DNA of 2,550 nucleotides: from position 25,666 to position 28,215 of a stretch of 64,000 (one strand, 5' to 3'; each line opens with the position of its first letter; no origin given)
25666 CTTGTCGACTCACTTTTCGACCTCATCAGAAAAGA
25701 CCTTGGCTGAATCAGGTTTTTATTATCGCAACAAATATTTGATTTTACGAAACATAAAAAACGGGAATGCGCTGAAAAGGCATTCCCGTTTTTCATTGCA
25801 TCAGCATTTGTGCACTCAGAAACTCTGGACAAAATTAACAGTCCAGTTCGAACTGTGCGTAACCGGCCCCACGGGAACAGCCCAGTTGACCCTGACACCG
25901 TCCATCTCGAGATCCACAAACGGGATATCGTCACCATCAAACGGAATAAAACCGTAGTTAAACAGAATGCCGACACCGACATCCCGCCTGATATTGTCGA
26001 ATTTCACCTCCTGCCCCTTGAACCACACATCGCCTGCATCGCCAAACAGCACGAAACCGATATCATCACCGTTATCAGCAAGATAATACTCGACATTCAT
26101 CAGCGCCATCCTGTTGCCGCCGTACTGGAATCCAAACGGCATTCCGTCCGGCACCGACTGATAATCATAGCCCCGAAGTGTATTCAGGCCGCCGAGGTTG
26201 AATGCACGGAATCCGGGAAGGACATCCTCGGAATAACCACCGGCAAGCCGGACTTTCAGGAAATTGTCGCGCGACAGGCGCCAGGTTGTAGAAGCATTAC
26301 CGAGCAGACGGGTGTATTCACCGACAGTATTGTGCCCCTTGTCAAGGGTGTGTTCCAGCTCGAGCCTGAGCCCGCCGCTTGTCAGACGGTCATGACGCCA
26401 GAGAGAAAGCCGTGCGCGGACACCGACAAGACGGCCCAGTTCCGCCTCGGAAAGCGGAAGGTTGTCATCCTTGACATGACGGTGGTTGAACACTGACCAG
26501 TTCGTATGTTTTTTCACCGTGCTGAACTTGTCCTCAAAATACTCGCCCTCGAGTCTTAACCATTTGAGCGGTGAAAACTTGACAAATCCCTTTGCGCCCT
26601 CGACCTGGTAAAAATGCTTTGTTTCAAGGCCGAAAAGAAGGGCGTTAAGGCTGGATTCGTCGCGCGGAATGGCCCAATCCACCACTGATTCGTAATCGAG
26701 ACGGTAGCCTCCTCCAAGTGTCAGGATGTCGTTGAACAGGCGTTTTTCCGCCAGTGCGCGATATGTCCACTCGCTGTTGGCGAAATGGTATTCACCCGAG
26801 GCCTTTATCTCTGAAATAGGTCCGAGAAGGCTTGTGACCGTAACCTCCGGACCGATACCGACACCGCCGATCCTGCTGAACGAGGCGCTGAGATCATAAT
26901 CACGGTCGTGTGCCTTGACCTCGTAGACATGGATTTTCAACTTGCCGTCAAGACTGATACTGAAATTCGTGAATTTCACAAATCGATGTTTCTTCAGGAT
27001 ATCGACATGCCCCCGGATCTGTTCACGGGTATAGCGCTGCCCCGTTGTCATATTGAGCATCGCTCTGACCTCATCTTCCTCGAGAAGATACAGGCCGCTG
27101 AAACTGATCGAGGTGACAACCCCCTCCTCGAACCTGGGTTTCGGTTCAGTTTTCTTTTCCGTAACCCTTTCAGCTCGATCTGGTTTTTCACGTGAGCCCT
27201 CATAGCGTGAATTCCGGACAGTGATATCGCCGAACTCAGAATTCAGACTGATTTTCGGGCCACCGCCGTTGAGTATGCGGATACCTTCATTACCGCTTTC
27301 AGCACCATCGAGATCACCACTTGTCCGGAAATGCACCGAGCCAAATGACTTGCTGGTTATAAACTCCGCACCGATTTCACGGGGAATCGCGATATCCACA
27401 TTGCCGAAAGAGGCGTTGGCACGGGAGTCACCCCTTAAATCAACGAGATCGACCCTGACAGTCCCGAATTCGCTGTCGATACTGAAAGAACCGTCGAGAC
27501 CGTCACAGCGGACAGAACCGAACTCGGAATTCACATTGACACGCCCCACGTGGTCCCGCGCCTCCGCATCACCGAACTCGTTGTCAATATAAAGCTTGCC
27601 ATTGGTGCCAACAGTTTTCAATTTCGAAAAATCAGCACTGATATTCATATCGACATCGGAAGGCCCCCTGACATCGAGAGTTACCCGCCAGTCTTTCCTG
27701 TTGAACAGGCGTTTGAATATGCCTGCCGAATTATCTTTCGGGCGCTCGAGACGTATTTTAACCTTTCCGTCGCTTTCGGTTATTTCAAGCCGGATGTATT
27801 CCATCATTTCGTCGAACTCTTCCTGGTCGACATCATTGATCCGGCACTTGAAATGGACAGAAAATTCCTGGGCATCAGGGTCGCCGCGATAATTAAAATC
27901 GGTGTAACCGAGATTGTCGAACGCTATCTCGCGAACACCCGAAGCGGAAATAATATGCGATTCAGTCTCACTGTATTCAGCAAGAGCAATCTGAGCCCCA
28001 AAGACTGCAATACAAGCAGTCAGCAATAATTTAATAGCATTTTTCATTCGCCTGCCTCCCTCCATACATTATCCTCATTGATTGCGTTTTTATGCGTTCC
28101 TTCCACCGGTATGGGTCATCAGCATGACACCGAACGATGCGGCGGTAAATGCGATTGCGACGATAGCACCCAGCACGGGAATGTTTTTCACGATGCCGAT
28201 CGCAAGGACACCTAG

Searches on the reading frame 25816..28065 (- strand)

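Call 55: search_protein_families(library=pfam, proteins=[window:25816-28065:-], max_evalue=0.00001)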
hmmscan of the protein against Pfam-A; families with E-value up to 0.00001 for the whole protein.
window:25816-28065:- (749 aa): 1 family
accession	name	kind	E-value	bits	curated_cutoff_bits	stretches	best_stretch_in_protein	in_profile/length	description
PF01103.29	Omp85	-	2.4e-14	54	24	1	582-709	153-298/325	Omp85 superfamily domain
